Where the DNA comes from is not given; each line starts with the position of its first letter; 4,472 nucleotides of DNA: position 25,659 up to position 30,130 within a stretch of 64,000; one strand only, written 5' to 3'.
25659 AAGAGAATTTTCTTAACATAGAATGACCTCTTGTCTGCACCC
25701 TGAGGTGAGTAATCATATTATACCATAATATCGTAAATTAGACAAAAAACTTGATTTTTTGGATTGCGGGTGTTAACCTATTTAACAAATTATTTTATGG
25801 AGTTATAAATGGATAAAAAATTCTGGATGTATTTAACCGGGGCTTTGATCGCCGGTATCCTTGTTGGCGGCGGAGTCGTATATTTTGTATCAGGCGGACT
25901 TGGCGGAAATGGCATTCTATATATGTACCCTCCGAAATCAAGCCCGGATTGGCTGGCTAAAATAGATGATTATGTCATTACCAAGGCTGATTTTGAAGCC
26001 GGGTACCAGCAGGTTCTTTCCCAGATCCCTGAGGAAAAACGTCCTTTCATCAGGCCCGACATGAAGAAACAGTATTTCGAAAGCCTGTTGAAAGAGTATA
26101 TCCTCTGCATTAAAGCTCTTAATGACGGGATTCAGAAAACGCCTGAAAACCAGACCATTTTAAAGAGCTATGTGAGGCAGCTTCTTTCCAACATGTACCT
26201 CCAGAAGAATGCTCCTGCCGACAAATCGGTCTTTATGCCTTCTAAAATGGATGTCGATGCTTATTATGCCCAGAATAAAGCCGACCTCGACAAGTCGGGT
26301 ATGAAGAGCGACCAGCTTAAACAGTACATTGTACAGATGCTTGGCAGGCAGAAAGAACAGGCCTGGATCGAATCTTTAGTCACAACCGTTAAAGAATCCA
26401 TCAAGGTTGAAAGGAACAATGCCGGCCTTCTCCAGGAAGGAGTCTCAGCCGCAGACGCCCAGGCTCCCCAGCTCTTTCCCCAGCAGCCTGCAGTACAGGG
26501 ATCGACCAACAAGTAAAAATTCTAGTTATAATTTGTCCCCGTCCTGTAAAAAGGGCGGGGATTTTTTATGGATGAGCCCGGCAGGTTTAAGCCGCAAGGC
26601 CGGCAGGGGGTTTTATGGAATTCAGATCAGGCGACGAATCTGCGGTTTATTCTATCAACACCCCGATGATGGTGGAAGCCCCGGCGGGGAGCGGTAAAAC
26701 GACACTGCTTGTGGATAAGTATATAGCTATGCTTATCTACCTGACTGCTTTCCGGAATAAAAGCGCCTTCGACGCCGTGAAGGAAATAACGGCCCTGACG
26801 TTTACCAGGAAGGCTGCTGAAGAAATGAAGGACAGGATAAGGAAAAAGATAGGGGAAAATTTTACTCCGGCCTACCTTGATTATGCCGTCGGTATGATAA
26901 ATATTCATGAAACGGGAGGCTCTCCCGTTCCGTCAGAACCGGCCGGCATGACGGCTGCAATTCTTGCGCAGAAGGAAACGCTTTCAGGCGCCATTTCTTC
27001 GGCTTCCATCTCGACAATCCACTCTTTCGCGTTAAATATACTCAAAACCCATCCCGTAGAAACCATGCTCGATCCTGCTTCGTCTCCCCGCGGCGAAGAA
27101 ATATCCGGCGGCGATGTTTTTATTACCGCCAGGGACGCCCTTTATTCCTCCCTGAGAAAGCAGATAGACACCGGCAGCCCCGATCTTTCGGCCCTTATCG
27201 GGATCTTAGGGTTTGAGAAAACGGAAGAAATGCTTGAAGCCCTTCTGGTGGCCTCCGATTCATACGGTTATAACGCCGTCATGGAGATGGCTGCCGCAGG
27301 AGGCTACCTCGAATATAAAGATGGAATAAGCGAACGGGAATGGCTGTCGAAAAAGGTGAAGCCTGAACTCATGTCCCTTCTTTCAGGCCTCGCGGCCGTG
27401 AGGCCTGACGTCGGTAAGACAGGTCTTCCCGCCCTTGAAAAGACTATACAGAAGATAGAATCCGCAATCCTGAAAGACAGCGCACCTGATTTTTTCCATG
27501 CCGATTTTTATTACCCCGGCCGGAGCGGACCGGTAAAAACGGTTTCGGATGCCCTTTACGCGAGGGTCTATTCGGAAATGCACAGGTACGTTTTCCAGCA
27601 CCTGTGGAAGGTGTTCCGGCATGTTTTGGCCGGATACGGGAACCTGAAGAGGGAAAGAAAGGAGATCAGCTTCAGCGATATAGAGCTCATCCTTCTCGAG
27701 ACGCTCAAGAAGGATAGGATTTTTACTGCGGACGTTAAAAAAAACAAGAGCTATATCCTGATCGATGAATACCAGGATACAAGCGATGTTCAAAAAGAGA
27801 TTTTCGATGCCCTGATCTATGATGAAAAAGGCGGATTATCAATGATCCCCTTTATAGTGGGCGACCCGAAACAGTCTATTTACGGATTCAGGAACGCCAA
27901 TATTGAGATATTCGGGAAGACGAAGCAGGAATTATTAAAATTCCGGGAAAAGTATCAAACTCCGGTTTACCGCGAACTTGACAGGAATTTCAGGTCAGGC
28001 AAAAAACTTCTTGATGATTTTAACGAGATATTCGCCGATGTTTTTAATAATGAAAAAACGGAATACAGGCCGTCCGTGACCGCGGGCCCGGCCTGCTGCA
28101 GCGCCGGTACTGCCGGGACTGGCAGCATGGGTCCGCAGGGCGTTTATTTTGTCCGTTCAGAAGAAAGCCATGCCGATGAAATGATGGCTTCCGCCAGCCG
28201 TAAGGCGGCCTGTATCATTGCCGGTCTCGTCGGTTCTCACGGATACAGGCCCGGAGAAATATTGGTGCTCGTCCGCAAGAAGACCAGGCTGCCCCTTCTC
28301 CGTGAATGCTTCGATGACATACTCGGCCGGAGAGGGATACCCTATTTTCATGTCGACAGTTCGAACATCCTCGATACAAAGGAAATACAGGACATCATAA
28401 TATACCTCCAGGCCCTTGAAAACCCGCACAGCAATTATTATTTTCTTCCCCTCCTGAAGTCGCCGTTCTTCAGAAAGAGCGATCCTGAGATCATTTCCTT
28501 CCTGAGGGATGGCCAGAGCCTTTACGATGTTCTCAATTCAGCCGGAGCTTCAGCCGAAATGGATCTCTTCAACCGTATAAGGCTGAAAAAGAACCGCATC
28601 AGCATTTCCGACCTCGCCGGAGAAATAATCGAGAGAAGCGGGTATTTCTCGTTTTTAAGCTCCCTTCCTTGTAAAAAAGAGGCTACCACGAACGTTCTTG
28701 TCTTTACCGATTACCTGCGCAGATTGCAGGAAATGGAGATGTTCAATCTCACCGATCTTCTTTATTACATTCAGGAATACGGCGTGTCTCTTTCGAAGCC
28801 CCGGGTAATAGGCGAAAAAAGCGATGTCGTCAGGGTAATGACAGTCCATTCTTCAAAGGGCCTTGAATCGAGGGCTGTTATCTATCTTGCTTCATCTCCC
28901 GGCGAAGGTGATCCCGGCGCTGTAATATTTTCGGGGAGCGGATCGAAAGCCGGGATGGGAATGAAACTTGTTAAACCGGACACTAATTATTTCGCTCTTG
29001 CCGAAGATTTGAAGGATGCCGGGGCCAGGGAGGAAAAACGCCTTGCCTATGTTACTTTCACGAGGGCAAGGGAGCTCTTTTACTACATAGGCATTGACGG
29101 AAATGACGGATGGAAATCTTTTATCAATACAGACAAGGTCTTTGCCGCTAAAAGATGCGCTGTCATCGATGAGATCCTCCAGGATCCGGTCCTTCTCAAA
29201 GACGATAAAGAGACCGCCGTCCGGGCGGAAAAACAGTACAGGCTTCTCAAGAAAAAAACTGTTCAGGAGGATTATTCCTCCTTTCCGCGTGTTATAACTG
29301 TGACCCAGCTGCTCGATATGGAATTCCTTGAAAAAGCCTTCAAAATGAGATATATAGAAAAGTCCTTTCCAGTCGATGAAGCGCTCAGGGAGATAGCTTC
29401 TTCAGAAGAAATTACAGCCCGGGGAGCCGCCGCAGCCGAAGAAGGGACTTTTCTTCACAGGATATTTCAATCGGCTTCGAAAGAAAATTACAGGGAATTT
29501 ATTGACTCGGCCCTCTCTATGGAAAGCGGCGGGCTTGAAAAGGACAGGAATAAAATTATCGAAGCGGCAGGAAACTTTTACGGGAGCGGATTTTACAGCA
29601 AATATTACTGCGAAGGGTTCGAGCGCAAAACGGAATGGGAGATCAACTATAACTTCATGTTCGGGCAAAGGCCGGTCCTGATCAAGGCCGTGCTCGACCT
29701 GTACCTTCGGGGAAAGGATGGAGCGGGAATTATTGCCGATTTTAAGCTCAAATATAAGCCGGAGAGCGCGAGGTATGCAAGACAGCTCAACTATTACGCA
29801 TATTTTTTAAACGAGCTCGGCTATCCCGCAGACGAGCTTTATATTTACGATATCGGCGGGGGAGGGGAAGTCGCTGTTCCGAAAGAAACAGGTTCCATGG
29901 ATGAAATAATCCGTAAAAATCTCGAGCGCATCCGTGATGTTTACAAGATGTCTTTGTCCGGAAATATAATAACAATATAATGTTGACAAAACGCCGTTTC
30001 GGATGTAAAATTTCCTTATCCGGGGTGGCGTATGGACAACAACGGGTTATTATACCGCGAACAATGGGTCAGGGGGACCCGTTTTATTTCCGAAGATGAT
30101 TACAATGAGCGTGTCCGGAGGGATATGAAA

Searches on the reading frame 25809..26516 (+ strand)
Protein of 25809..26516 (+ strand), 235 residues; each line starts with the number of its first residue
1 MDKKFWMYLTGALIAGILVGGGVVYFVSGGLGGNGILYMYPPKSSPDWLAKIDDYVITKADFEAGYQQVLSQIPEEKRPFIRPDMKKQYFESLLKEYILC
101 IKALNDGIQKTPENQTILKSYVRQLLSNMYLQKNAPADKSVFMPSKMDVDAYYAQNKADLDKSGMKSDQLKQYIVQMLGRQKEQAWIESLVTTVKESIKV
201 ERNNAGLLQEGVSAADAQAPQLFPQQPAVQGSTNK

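Call 3: search_protein_families(library=pfam, proteins=[window:25809-26516:+], max_evalue=0.01)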
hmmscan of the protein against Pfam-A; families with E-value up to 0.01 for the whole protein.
window:25809-26516:+ (235 aa): 1 family
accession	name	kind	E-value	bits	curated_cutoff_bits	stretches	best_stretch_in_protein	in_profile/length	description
PF13624.11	SurA_N_3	-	3.5e-05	24.1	27.2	1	13-112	12-110/162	SurA-like N-terminal domain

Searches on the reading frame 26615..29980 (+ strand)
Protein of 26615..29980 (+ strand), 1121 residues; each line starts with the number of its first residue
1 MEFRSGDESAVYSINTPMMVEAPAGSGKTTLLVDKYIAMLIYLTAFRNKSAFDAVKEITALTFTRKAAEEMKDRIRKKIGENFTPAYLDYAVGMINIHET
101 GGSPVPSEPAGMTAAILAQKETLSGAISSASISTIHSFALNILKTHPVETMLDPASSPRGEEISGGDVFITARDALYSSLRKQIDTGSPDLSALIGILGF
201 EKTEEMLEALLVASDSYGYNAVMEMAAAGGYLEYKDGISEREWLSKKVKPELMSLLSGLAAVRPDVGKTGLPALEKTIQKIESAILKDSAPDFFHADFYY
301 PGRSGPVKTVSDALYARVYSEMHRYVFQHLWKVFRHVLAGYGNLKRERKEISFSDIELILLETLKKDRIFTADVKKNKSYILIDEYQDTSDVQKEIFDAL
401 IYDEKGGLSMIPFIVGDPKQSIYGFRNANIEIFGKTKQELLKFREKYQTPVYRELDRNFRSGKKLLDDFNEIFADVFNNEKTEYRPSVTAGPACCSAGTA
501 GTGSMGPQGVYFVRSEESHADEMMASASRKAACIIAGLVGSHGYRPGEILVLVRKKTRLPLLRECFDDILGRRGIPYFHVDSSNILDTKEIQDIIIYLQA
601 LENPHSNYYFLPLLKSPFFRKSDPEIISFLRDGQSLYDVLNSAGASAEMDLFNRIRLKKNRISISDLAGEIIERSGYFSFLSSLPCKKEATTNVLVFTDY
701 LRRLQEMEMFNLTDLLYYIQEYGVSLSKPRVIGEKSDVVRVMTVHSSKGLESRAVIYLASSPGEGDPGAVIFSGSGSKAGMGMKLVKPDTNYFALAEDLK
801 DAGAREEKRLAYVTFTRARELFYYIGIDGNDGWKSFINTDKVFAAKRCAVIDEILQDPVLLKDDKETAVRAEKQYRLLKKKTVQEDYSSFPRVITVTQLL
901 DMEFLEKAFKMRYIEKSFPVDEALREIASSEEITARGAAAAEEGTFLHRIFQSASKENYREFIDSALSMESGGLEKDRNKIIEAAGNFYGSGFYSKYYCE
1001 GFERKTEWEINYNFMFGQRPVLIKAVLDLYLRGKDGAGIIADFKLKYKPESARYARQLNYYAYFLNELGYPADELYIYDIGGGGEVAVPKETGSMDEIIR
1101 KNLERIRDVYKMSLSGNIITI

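Call 3: search_protein_families(library=pfam, proteins=[window:26615-29980:+], max_evalue=0.01)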
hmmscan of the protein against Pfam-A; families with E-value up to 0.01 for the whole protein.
window:26615-29980:+ (1121 aa): 5 families
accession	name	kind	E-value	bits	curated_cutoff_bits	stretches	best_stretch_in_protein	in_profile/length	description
PF00580.27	UvrD-helicase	-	3.2e-47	161.9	23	1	8-439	6-269/271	UvrD/REP helicase N-terminal domain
PF13361.12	UvrD_C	-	9.4e-22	78.3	25.6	1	455-823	3-344/350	UvrD-like helicase C-terminal domain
PF13245.12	AAA_19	-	1.4e-13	51.6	25.1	1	11-426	5-134/134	AAA domain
PF13538.12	UvrD_C_2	-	0.00086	19.6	27.4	0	739-757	2-20/52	UvrD-like helicase C-terminal domain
PF01443.25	Viral_helicase1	-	0.0027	18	21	0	19-44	2-22/228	Viral superfamily 1 RNA helicase core domain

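Call 4: search_protein_families(library=padloc, proteins=[window:26615-29980:+], max_evalue=0.01)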
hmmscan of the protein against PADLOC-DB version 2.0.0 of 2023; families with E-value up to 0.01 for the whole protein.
window:26615-29980:+ (1121 aa): 49 families (the best 25 are shown)
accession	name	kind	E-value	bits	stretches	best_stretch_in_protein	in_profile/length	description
PDLC03802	RTasHel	-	3.8e-34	116.5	2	337-605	152-363/675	DRT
PDLC00127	GajB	-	5.3e-28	95.9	2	330-471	154-287/594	UrvD helicase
PDLC00122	GajB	-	4.5e-27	93.1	2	375-475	160-248/502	UrvD helicase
PDLC00132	GajB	-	1.4e-26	91.3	2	334-475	171-301/625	UrvD helicase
PDLC00117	GajB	-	4.5e-26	89.5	2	335-759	176-535/604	UrvD helicase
PDLC00123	GajB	-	2.1e-23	80.8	2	372-464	171-250/540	UrvD helicase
PDLC00129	GajB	-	7.9e-23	78.9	2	352-473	199-309/594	UrvD helicase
PDLC00114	GajB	-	1.7e-22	77.8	2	10-81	15-78/635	UrvD helicase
PDLC00119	GajB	-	6.9e-21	72.8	2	335-481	176-307/565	UrvD helicase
PDLC00103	GajB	-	1.2e-20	72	2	345-758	179-540/612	UrvD helicase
PDLC00107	GajB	-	3.4e-19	66.9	2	11-98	24-107/587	UrvD helicase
PDLC00138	GajB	-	1.2e-18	65.2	1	353-470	196-301/581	UrvD helicase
PDLC00130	GajB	-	2.1e-18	63.9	1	340-476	168-293/589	UrvD helicase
PDLC00131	GajB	-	3.5e-16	57.3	2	351-431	220-296/647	UrvD helicase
PDLC00116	GajB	-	4.3e-16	56.7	2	347-480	129-249/557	UrvD helicase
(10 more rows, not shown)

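Call 5: search_protein_families(library=ncbifam, proteins=[window:26615-29980:+], max_evalue=0.01)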
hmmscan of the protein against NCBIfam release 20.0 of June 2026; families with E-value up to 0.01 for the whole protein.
window:26615-29980:+ (1121 aa): 14 families
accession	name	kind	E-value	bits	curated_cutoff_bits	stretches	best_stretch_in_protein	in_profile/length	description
TIGR02785.1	addA_Gpos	equivalog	5.3e-57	193.5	707.65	3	549-826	579-878/1234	helicase-exonuclease AddAB subunit AddA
TIGR00609.1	recB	equivalog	2.8e-51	174.8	696.05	2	344-824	336-810/1175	exodeoxyribonuclease V subunit beta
TIGR02784.1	addA_alphas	equivalog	5.7e-43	147.5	860.75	3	543-1072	580-1120/1138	double-strand break repair helicase AddA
TIGR01073.1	pcrA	equivalog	5.2e-39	134.2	911.2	2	331-755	163-565/725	DNA helicase PcrA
NF010487.0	PRK13909.1-4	equivalog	3.3e-36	124.9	759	3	317-598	264-523/924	RecB-like helicase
NF010485.0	PRK13909.1-2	equivalog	4.9e-36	124.3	650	3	319-482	270-433/909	RecB-like helicase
TIGR01074.1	rep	equivalog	1.1e-32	113.2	951.45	3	7-81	6-72/668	DNA helicase Rep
NF008743.0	PRK11773.1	equivalog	3.4e-26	91.8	965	2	337-475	173-299/720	DNA helicase II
TIGR01075.1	uvrD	equivalog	3.1e-25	88.6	1144.45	2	340-475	171-294/715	DNA helicase II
NF008128.0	PRK10876.1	equivalog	5.1e-24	84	1697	2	342-475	340-463/1181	exodeoxyribonuclease V subunit beta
NF008172.0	PRK10919.1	equivalog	2.7e-23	82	1168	2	1-82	1-74/673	DNA helicase Rep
NF008276.0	PRK11054.1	equivalog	2.2e-20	72.8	543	2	8-83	202-269/684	DNA helicase IV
NF010486.0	PRK13909.1-3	equivalog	2.8e-17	62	1109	2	322-482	273-432/921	RecB-like helicase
NF010484.0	PRK13909.1-1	equivalog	9.3e-13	46.8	1074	2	375-484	342-446/945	RecB-like helicase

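Call 77: search_solved_structures(query=window:26615-29980:+, max_evalue=1e-10)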
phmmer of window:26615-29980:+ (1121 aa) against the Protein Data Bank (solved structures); distinct sequences matched with E-value up to 1e-10: 12.
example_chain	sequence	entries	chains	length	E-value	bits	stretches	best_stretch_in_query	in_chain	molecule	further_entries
3u44_A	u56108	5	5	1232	2.7e-28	101.5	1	344-827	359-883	ATP-dependent helicase/nuclease subunit A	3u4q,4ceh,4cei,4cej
1pjr_A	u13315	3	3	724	5.2e-18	67.4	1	351-759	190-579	PCRA | ATP-DEPENDENT HELICASE PCRA | HELICASE PCRA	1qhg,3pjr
9dci_A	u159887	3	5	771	1.7e-17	65.7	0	344-475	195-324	ATP-dependent DNA helicase UvrD1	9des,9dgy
2pjr_A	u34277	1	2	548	5.2e-16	60.8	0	351-683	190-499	PROTEIN (HELICASE PCRA)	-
1uaa_A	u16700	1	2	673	8.7e-16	60.1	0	3-82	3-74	PROTEIN (ATP-DEPENDENT DNA HELICASE REP.)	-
1w36_B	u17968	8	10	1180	9.1e-14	53.4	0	343-753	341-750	EXODEOXYRIBONUCLEASE V BETA CHAIN | RecBCD enzyme subunit RecB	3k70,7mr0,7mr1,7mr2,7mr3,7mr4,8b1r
5mbv_B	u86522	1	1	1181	9.1e-14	53.4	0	343-753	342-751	RecBCD enzyme subunit RecB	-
8b1t_B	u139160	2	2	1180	9.2e-14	53.4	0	343-753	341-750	RecBCD enzyme subunit RecB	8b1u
6sjb_B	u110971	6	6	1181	9.2e-14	53.4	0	343-753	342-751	RecBCD enzyme subunit RecB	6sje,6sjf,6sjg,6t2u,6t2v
5ld2_B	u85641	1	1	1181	9.4e-14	53.3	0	343-753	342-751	RecBCD enzyme subunit RecB,RecBCD enzyme subunit RecB,RecBCD enzyme subunit RecB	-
4c2u_A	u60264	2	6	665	6.7e-12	47.2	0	345-478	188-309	DNA HELICASE II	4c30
4c2t_A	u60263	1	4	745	1.2e-11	46.4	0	345-478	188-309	DNA HELICASE II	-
